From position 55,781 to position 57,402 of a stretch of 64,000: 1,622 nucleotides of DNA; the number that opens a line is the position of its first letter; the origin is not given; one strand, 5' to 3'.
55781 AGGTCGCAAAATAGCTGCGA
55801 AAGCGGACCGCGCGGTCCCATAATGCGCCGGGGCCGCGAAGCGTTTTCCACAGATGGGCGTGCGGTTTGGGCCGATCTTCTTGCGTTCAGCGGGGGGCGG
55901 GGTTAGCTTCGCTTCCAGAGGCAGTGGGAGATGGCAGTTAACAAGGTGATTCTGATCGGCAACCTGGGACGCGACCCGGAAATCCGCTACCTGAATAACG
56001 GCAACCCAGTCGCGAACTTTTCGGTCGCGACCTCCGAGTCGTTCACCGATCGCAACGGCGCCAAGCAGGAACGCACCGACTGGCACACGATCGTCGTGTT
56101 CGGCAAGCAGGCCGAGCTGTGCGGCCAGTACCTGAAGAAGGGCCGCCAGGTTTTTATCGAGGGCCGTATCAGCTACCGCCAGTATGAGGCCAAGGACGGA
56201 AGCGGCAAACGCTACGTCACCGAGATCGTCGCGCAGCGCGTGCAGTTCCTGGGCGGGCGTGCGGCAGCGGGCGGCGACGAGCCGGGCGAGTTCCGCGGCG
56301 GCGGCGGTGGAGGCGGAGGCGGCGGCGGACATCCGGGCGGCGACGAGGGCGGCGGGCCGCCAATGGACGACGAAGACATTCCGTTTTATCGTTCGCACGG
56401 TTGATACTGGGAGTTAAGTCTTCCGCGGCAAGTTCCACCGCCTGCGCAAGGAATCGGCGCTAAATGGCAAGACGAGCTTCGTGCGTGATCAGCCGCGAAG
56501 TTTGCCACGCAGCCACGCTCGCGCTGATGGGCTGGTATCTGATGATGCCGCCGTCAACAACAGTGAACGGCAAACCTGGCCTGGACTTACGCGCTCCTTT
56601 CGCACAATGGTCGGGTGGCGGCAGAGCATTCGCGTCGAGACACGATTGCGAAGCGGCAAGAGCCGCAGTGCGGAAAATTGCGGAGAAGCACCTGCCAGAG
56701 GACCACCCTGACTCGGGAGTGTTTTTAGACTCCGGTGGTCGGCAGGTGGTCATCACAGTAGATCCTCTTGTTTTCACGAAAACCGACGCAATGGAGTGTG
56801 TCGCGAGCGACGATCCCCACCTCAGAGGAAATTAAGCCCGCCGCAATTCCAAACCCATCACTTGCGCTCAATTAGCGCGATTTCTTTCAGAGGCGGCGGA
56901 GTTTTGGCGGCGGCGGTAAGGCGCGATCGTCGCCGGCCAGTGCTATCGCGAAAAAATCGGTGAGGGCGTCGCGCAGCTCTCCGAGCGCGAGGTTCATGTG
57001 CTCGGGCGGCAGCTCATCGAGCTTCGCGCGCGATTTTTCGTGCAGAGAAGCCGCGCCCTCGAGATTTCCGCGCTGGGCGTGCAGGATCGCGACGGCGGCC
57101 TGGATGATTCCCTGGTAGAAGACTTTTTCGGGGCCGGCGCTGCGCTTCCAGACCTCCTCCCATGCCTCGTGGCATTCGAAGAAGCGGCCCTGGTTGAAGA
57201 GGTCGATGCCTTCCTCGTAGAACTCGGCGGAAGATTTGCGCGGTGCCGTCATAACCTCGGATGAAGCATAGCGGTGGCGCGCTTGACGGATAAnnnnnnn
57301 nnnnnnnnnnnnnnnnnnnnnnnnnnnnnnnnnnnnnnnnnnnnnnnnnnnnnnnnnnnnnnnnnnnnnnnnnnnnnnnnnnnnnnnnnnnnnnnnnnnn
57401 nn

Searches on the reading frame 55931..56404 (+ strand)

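Call 86: search_protein_families(library=pfam, proteins=[window:55931-56404:+], max_evalue=0.00001)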
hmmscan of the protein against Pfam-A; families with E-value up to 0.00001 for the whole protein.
window:55931-56404:+ (157 aa): 1 family
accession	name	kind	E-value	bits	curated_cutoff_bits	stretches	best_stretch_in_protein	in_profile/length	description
PF00436.31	SSB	-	8.7e-41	138.6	26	1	3-107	1-104/104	Single-strand binding protein family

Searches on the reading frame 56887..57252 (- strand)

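Call 86: search_protein_families(library=pfam, proteins=[window:56887-57252:-], max_evalue=0.00001)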
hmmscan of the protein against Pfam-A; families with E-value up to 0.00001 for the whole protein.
window:56887-57252:- (121 aa): 1 family
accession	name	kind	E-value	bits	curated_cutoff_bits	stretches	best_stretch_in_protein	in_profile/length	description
PF03745.19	DUF309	-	6.9e-27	93.3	27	1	12-70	1-59/59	Domain of unknown function (DUF309)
